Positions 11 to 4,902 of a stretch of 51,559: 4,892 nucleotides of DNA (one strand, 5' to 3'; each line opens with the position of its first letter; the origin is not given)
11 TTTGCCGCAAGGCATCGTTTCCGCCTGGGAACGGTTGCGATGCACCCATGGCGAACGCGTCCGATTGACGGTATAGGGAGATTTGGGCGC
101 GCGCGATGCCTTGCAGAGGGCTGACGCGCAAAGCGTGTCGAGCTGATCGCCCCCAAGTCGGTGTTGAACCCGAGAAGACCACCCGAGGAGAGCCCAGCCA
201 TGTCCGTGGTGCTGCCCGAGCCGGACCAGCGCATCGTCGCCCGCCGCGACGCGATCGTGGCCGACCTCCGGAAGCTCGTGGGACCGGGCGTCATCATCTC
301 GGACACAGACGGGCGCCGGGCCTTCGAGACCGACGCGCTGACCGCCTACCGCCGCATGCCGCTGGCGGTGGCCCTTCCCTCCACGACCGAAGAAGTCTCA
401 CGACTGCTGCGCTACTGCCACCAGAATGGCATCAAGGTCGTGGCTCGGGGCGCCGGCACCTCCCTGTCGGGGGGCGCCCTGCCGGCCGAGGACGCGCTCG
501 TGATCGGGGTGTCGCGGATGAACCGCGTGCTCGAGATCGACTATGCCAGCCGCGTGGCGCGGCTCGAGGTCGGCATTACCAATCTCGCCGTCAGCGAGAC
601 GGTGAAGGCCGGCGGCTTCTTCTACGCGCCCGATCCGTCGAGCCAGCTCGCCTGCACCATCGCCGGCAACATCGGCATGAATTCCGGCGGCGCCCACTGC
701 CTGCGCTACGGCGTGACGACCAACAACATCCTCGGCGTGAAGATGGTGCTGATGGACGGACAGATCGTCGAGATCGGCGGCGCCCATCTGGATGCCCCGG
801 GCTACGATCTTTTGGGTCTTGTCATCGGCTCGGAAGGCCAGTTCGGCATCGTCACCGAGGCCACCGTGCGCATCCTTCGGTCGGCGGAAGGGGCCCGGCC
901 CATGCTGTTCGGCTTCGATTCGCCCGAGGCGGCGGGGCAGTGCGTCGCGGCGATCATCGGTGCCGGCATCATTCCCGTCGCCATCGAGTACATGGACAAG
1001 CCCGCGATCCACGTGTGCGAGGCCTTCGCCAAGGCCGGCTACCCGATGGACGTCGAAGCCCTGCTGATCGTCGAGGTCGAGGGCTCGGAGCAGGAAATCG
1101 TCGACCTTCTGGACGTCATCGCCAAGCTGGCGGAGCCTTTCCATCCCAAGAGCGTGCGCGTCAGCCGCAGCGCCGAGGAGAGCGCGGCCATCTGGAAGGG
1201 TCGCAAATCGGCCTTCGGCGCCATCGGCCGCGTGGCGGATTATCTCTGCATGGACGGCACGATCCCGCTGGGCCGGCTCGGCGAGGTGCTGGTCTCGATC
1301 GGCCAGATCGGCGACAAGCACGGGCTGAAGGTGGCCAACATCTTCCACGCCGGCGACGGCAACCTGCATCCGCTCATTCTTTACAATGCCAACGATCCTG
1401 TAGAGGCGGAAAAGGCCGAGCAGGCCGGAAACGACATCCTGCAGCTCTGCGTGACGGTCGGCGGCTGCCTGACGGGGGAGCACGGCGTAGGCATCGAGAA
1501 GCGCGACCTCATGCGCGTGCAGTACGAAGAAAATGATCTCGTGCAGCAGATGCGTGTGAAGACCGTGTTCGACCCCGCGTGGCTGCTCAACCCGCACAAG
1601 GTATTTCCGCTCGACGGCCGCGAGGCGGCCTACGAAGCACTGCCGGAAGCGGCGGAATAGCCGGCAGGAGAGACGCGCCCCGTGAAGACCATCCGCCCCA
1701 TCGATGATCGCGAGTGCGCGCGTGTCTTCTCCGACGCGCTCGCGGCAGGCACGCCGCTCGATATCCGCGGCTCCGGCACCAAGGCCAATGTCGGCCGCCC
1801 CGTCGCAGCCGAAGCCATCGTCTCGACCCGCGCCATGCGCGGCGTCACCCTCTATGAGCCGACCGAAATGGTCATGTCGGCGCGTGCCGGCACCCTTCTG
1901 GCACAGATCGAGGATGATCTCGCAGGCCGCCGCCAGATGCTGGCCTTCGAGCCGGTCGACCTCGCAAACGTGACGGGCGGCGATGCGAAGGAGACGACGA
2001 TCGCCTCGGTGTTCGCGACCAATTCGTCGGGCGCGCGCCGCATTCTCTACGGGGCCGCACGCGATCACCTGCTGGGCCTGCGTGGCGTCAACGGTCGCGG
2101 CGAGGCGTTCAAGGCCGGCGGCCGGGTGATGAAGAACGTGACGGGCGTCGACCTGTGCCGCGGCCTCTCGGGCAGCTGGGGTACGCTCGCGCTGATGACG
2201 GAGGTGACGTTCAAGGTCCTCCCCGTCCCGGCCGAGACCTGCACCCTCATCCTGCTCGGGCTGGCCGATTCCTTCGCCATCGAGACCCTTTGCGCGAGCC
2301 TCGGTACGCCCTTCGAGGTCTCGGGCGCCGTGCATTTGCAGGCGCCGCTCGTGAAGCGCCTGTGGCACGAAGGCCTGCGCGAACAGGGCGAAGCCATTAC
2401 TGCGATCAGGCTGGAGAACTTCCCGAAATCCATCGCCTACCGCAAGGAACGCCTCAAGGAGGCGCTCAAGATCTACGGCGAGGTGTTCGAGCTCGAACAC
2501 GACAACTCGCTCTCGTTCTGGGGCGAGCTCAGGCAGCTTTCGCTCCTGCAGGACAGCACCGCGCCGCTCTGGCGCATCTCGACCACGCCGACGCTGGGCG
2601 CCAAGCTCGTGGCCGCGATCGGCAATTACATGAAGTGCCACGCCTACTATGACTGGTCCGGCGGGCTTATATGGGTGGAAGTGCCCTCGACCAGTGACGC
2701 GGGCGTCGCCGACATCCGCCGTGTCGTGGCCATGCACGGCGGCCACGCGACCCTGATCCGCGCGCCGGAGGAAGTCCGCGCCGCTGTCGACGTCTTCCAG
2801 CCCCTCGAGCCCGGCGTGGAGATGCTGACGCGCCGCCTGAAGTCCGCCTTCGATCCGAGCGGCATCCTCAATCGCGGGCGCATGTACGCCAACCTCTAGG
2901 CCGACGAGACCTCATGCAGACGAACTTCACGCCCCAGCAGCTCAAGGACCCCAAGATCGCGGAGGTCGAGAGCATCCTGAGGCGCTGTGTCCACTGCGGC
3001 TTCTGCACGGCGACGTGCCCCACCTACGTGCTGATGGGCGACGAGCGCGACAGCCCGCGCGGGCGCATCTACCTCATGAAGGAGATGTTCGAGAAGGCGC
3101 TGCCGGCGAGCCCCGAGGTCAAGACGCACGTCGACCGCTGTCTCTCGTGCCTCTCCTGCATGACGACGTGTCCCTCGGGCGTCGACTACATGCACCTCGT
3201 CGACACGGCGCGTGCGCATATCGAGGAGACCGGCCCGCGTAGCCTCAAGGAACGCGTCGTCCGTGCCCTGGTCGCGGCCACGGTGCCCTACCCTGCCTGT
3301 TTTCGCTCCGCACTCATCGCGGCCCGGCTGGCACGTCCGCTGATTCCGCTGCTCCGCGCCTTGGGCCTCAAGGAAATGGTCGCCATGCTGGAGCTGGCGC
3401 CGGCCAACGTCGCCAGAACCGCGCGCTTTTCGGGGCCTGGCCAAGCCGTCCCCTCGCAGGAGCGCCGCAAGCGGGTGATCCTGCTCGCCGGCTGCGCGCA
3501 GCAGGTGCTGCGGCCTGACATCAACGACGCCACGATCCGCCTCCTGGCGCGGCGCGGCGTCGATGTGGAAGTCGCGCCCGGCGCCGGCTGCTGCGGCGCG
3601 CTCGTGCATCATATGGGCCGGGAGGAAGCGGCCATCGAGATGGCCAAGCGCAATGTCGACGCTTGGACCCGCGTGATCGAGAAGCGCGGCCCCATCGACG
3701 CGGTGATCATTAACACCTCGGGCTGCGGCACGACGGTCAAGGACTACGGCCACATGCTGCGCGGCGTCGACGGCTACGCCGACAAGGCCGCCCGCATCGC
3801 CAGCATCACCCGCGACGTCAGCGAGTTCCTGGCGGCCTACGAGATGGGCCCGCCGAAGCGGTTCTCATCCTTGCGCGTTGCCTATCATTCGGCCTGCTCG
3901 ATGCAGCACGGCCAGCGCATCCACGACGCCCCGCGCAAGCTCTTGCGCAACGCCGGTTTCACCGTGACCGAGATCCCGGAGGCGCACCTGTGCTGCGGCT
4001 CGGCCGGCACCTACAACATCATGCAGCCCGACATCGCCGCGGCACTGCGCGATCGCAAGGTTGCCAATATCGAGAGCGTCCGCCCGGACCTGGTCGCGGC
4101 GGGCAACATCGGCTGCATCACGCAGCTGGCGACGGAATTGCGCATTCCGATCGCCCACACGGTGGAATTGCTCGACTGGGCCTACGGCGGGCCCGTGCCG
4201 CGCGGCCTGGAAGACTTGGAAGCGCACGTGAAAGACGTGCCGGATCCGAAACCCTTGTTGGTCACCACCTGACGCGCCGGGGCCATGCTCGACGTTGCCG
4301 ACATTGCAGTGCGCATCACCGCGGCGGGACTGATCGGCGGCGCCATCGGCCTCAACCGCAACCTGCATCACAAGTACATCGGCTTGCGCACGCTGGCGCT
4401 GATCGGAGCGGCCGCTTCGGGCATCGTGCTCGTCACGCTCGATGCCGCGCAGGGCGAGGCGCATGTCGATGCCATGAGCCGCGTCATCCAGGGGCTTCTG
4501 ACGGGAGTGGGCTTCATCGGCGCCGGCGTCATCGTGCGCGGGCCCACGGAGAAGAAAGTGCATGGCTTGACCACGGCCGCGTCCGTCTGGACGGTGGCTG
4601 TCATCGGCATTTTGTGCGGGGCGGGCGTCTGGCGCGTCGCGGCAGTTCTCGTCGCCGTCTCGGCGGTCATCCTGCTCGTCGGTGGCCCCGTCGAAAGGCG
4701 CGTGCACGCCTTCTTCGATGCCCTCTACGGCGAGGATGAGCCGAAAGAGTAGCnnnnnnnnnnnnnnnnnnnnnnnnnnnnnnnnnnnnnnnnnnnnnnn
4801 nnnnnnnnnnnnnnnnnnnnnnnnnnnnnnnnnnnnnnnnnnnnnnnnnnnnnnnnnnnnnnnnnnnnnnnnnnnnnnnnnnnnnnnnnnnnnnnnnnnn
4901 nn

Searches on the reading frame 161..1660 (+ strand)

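Call 32: search_protein_families(library=pfam, proteins=[window:161-1660:+], max_evalue=0.001)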
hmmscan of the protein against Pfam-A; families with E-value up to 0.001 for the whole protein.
window:161-1660:+ (499 aa): 2 families
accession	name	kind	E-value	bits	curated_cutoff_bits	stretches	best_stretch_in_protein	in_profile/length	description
PF02913.24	FAD-oxidase_C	-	1.2e-55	189.3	21.2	1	248-481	8-248/248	FAD linked oxidases, C-terminal domain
PF01565.28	FAD_binding_4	-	2.3e-38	131.5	26.4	1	67-205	1-138/139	FAD binding domain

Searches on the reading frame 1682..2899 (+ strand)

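Call 32: search_protein_families(library=pfam, proteins=[window:1682-2899:+], max_evalue=0.001)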
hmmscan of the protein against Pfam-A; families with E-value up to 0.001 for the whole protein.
window:1682-2899:+ (405 aa): 1 family
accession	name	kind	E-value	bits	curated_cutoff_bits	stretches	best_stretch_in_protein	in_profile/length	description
PF01565.28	FAD_binding_4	-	5.4e-15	55.7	26.4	1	4-145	5-138/139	FAD binding domain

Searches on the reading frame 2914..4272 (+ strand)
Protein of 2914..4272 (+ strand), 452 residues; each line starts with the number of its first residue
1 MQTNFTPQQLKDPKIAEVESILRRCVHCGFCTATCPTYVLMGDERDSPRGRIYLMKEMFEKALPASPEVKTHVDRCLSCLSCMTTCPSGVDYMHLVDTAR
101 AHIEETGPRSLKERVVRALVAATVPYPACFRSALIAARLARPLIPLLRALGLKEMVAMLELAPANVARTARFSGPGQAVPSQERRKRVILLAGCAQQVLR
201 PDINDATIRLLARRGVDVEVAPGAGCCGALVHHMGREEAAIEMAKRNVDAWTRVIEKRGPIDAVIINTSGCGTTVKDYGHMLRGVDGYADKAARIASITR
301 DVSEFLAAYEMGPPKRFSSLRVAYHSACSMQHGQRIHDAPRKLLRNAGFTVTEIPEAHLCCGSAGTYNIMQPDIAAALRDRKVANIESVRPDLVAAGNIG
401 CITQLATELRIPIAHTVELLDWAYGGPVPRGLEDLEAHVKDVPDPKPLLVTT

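Call 32: search_protein_families(library=pfam, proteins=[window:2914-4272:+], max_evalue=0.001)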
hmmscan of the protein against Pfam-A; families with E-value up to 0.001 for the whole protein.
window:2914-4272:+ (452 aa): 12 families
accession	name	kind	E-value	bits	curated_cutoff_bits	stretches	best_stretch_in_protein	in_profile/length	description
PF02754.22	CCG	-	3.7e-27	94.7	20.6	2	322-405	1-84/85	Cysteine-rich domain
PF12838.12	Fer4_7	-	7.4e-12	46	27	1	24-90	1-52/52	4Fe-4S dicluster domain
PF13183.11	Fer4_8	-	1.6e-11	45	27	1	22-90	2-68/68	4Fe-4S dicluster domain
PF13534.11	Fer4_17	-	6.6e-10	39.8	22.2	1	24-91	1-61/61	4Fe-4S dicluster domain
PF13237.11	Fer4_10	-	4.8e-09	36.5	25.5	0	71-98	4-33/53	4Fe-4S dicluster domain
PF12837.12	Fer4_6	-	5.8e-07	29.6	25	1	24-40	8-24/24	4Fe-4S binding domain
PF13484.11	Fer4_16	-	1.2e-06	29.6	30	1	24-88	1-65/66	4Fe-4S double cluster binding domain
PF00037.32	Fer4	-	2.6e-06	27.4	21.1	0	24-39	7-22/24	4Fe-4S binding domain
PF13187.11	Fer4_9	-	4.6e-06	27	27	1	24-89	1-50/52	4Fe-4S dicluster domain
PF12797.12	Fer4_2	-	2e-05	24.7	24.5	0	23-37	8-22/22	4Fe-4S binding domain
PF12800.12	Fer4_4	-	7.3e-05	23.2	24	0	24-38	3-17/17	4Fe-4S binding domain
PF14697.11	Fer4_21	-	0.00015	22.2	35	0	73-100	5-33/59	4Fe-4S dicluster domain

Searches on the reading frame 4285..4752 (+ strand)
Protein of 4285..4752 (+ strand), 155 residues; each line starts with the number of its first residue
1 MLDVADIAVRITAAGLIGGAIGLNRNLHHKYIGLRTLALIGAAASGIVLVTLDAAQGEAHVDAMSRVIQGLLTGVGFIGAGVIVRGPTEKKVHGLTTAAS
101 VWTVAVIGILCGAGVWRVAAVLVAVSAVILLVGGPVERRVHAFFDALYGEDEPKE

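Call 31: search_protein_families(library=pfam, proteins=[window:4285-4752:+], max_evalue=0.001)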
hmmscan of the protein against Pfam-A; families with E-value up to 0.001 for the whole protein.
window:4285-4752:+ (155 aa): 1 family
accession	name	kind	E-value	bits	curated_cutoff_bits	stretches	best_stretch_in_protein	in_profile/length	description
PF02308.21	MgtC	-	4.8e-30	104.8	31.4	1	12-138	2-120/121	MgtC family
